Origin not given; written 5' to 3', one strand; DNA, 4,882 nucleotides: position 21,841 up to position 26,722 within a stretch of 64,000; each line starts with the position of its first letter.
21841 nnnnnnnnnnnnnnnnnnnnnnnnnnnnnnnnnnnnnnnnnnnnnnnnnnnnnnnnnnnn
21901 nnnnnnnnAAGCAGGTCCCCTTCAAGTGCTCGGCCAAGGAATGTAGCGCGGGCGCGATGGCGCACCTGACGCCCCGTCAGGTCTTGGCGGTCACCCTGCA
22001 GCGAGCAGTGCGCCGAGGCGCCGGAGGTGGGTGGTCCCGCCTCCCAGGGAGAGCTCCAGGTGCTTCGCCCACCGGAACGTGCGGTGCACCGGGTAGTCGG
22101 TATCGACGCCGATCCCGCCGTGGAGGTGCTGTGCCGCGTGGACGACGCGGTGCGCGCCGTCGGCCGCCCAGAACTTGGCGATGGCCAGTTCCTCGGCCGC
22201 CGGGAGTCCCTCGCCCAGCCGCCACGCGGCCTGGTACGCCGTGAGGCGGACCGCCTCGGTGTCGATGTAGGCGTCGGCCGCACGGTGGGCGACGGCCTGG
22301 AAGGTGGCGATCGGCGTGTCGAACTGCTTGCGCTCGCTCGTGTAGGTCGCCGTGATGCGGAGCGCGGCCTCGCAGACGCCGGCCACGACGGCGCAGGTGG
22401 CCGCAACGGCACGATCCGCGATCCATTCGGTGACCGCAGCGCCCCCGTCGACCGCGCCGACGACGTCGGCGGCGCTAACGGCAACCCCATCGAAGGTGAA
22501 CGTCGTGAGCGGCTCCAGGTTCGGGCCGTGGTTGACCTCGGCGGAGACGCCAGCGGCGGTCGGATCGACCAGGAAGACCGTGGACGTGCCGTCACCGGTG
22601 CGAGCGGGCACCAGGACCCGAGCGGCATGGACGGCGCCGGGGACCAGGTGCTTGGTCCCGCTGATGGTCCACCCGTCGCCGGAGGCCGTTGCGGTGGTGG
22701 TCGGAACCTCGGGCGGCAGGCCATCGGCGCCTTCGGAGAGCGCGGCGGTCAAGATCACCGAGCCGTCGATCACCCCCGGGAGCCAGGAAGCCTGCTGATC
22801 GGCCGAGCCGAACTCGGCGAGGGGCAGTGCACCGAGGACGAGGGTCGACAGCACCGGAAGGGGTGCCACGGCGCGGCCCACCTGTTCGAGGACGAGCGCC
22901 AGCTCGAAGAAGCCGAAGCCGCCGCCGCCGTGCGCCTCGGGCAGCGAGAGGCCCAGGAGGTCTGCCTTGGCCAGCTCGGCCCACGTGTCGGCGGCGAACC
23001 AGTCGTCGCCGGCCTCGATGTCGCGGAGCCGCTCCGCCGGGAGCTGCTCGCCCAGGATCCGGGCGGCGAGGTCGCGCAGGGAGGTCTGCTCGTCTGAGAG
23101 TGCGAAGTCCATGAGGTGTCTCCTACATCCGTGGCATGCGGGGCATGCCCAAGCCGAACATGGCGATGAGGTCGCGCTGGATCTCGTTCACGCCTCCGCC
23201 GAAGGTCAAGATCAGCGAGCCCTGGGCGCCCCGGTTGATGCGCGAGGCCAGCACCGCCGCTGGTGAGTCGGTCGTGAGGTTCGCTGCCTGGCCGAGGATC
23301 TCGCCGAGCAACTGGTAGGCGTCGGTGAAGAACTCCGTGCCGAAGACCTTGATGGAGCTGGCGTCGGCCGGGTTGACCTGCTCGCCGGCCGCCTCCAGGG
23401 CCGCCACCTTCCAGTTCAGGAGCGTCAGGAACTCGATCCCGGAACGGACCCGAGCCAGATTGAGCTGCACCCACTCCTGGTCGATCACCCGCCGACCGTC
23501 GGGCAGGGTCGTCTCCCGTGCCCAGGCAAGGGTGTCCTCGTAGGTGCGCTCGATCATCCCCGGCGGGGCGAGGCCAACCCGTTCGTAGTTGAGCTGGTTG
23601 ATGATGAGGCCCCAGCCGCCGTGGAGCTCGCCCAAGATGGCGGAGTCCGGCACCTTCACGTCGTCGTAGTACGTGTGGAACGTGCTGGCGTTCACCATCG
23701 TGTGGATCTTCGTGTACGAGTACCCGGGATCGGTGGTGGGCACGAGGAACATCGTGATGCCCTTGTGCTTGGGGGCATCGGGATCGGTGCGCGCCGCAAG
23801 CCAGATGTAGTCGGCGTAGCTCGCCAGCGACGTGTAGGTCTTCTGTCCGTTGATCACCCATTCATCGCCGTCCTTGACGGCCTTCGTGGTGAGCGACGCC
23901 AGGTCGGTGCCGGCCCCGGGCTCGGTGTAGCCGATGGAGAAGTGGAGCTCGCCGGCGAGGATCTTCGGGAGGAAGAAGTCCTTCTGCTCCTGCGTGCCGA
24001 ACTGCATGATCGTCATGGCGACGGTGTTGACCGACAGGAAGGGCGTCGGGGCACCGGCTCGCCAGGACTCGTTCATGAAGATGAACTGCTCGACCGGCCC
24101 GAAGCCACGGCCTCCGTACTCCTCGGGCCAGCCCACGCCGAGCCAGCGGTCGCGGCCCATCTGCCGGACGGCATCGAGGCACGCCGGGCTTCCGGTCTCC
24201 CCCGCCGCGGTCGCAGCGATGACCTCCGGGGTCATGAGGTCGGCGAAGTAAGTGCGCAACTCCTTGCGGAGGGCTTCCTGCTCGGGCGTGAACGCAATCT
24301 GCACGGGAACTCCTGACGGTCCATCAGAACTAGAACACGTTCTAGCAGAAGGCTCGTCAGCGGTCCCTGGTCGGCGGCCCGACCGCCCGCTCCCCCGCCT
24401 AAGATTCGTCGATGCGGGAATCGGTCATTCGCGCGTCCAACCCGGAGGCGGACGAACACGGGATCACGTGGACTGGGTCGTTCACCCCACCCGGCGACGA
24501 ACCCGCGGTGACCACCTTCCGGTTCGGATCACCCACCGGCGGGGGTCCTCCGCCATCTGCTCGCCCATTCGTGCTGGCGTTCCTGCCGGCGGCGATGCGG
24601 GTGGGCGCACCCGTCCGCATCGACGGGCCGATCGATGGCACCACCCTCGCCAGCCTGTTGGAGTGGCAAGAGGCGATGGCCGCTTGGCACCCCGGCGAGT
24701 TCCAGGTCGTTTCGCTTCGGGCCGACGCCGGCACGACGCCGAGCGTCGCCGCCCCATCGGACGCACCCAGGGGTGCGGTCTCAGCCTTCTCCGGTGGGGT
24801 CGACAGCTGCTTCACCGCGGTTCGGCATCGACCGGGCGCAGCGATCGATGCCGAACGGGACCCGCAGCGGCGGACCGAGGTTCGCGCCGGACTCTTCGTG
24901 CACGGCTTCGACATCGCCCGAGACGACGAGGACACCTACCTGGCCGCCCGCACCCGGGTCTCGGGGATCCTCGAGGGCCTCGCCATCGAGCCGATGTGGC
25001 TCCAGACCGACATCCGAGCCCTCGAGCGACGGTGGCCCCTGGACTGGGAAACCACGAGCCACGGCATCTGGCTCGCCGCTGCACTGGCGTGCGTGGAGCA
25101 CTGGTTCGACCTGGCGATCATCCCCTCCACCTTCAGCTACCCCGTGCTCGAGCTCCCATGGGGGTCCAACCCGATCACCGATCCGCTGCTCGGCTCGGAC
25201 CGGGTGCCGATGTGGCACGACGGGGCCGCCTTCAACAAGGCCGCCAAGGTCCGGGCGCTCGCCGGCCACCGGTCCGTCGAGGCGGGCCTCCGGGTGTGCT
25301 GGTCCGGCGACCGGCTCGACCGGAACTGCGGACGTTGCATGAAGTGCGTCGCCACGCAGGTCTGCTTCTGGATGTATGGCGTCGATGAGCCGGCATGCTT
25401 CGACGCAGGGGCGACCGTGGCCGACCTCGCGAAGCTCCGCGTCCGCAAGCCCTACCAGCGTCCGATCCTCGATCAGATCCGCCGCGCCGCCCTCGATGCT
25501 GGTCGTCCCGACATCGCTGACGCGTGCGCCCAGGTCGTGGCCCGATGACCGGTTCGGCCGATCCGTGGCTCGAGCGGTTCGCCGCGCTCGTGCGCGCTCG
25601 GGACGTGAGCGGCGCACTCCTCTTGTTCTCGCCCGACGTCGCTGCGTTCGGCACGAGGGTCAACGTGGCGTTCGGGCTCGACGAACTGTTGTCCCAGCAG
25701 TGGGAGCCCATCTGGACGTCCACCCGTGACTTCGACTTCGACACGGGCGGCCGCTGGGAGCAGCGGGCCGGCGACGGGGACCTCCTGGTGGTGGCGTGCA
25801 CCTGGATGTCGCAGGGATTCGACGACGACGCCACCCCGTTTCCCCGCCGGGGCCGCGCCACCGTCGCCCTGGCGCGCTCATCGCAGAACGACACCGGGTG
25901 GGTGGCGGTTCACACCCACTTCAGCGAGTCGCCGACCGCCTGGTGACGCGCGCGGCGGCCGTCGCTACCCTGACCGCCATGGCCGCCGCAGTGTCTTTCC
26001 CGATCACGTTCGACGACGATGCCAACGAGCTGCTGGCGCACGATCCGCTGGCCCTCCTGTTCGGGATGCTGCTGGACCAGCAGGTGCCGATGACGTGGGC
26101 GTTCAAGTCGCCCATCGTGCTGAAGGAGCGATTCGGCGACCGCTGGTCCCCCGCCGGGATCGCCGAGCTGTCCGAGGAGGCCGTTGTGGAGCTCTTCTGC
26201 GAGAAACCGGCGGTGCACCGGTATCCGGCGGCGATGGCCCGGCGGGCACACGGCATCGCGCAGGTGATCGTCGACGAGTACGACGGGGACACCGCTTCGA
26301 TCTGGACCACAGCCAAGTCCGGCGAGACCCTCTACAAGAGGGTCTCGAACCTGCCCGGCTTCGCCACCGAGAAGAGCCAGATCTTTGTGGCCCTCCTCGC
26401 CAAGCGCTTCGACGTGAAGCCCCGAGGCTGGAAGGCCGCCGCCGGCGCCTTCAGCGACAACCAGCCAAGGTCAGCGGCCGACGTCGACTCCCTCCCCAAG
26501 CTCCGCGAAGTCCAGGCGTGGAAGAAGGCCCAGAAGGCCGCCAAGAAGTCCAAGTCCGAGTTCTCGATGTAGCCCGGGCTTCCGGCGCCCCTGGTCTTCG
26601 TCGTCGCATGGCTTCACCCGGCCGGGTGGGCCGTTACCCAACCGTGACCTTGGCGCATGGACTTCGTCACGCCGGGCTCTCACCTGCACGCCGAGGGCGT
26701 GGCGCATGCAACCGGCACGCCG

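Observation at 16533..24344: Liv-type ABC transporter downstream of fadE26-27: candidate non-Mce4 steroid/lipid importer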

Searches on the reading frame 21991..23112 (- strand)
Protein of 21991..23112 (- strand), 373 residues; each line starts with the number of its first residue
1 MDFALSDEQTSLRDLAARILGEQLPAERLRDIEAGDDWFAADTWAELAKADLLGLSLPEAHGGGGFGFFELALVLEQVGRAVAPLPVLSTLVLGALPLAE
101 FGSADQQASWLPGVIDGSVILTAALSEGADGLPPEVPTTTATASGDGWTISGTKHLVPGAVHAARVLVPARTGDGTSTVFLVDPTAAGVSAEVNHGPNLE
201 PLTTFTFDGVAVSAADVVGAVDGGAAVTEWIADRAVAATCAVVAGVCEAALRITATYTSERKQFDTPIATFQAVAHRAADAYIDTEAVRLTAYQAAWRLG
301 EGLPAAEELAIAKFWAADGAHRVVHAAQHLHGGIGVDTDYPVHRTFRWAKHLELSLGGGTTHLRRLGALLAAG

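Call 4: search_protein_families(library=pfam, proteins=[window:21991-23112:-])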
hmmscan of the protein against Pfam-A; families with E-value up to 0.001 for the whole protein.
window:21991-23112:- (373 aa): 4 families
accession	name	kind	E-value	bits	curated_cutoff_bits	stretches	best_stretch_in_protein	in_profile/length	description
PF00441.29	Acyl-CoA_dh_1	-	4.4e-28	98.8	22.4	1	224-361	3-138/150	Acyl-CoA dehydrogenase, C-terminal domain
PF02771.21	Acyl-CoA_dh_N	-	9e-21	74.8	22.9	1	6-117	1-112/113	Acyl-CoA dehydrogenase, N-terminal domain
PF08028.16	Acyl-CoA_dh_2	-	9.2e-10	39.4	22.7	1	239-348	3-122/134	Acyl-CoA dehydrogenase, C-terminal domain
PF02770.24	Acyl-CoA_dh_M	-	4.9e-09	36.7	33.3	1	123-198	2-85/97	Acyl-CoA dehydrogenase, middle domain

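Call 18: search_solved_structures(query=window:21991-23112:-, max_evalue=1e-10)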
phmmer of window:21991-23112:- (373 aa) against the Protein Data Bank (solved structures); distinct sequences matched with E-value up to 1e-10: 78 (the best 60 are shown).
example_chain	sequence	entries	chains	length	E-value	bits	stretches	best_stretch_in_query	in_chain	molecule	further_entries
6wy8_A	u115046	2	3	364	3.2e-80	273.4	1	1-373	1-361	Acyl-CoA dehydrogenase domain protein Tcur3481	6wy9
4x28_D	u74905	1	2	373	1.7e-61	211.8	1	1-371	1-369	Acyl-CoA dehydrogenase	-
7szv_A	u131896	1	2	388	1.9e-37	132.7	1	37-364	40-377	Acyl-CoA dehydrogenase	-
3nf4_A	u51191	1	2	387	8.6e-34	120.6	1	28-366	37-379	acyl-CoA dehydrogenase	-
5ol2_C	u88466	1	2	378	2.1e-32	116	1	36-365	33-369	Acyl-CoA dehydrogenase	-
4l1f_A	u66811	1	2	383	7.1e-32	114.3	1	1-361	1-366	Acyl-CoA dehydrogenase domain protein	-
4kto_A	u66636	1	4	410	9.2e-32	114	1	2-366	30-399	isovaleryl-CoA dehydrogenase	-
2vig_A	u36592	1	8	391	2.9e-31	112.3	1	44-366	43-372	SHORT-CHAIN SPECIFIC ACYL-COA DEHYDROGENASE,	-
7y0a_A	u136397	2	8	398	4.2e-31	111.8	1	44-366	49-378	Short-chain specific acyl-CoA dehydrogenase, mitochondrial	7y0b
8sgs_A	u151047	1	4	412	4.7e-31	111.6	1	45-366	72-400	Short-chain specific acyl-CoA dehydrogenase, mitochondrial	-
1ukw_A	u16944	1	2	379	9e-31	110.7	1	1-366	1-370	acyl-CoA dehydrogenase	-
4o5m_A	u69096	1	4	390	2.5e-30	109.2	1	1-366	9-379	Isovaleryl-CoA dehydrogenase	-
1jqi_A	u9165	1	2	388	4e-30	108.6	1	45-366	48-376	short chain acyl-CoA dehydrogenase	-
5lnx_A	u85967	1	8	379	1.7e-29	106.5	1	25-366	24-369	Acyl-CoA dehydrogenase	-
6fah_C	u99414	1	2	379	2e-29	106.3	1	6-352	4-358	Caffeyl-CoA reductase-Etf complex subunit CarC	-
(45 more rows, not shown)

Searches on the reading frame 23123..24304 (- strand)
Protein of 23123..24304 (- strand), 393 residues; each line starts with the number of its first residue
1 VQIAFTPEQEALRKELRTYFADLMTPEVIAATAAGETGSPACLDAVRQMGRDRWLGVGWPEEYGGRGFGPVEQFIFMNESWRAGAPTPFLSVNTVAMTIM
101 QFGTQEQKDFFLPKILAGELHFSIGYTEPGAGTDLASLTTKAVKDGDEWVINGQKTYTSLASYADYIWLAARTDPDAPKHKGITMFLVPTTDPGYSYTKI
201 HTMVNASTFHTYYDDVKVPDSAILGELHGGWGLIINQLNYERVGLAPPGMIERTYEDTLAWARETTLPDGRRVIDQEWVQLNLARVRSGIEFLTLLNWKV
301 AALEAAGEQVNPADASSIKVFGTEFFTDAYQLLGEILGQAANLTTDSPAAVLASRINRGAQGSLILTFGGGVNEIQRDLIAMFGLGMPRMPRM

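Call 4: search_protein_families(library=pfam, proteins=[window:23123-24304:-])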
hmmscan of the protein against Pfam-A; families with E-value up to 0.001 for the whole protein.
window:23123-24304:- (393 aa): 3 families
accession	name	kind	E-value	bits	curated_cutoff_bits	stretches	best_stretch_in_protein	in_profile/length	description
PF00441.29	Acyl-CoA_dh_1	-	9.7e-24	84.7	22.4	1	229-382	2-147/150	Acyl-CoA dehydrogenase, C-terminal domain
PF02771.21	Acyl-CoA_dh_N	-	4.9e-23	82.1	22.9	1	6-119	1-113/113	Acyl-CoA dehydrogenase, N-terminal domain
PF02770.24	Acyl-CoA_dh_M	-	4.3e-21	75.3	33.3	1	124-215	2-96/97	Acyl-CoA dehydrogenase, middle domain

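Call 17: search_solved_structures(query=window:23123-24304:-, max_evalue=1e-10)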
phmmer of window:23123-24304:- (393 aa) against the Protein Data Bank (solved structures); distinct sequences matched with E-value up to 1e-10: 79 (the best 60 are shown).
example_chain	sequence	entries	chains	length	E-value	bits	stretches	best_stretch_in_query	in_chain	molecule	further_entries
4x28_A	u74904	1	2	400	6.1e-139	466.8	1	1-391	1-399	Acyl-CoA dehydrogenase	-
6wy8_B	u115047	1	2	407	1.8e-115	389.5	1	11-392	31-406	Acyl-CoA dehydrogenase domain protein Tcur3483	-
6wy9_A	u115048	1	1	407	1.1e-114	386.9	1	11-392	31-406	Acyl-CoA dehydrogenase domain protein Tcur3483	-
7w0j_A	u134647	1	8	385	2.1e-35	125.9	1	6-335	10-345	Acyl-CoA dehydrogenase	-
8i4p_A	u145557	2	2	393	2.2e-35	125.8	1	6-335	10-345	Acyl-CoA dehydrogenase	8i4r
2pg0_A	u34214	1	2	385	2.8e-35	125.5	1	48-311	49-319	Acyl-CoA dehydrogenase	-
8hk0_A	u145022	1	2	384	6.1e-35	124.4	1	1-381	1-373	Acyl-CoA dehydrogenase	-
8w0t_A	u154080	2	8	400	1.4e-33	119.9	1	4-290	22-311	Long-chain specific acyl-CoA dehydrogenase, mitochondrial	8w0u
4u83_A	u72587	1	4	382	1.9e-33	119.4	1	5-326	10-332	Acyl-CoA dehydrogenase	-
8w0z_A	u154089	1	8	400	3.6e-33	118.5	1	4-290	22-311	Long-chain specific acyl-CoA dehydrogenase, mitochondrial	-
9w60_A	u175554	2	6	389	5.7e-33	117.9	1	9-304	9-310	Butyryl CoA dehydrogenase apo protein | Butyryl CoA Dehydrogenase with FAD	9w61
3oib_A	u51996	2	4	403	1.2e-31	113.6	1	2-381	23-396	Acyl-CoA dehydrogenase | Putative acyl-CoA dehydrogenase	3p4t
5lnx_A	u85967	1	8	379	1.3e-31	113.4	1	6-386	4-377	Acyl-CoA dehydrogenase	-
2jif_A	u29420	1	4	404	1.5e-31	113.2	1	5-328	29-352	SHORT/BRANCHED CHAIN SPECIFIC ACYL-COA DEHYDROGENASE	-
3r7k_A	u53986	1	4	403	2.9e-31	112.2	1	6-382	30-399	Probable acyl CoA dehydrogenase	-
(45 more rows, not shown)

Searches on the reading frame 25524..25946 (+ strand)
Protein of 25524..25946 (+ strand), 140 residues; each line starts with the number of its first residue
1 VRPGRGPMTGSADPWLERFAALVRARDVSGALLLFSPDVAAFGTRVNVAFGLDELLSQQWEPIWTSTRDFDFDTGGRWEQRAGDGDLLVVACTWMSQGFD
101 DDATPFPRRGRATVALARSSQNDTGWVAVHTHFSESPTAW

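Call 77: search_protein_families(library=pfam, max_evalue=0.00001, proteins=[window:25524-25946:+])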
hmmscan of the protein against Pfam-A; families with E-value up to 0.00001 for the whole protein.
window:25524-25946:+ (140 aa): 1 family
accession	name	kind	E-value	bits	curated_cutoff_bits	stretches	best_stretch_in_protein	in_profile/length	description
PF13474.12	SnoaL_3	-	3.7e-06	27.7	22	1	16-134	5-117/121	SnoaL-like domain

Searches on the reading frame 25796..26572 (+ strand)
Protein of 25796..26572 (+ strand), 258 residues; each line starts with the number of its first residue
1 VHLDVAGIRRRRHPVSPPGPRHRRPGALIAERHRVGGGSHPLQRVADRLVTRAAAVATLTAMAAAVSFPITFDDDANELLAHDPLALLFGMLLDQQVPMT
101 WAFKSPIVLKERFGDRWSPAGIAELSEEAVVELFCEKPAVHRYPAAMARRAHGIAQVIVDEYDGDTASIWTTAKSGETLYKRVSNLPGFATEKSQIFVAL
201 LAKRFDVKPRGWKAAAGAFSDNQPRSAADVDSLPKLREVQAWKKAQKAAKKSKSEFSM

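Call 22: search_protein_families(library=ncbifam, proteins=[window:25796-26572:+], max_evalue=0.00001)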
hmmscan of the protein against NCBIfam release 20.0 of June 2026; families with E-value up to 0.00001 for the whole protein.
window:25796-26572:+ (258 aa): 1 family
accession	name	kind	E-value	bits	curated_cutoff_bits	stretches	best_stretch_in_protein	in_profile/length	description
TIGR03252.1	TIGR03252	hypoth_equivalog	1.2e-60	204.3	136.5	1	70-253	4-188/189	HhH-GPD-type base excision DNA repair protein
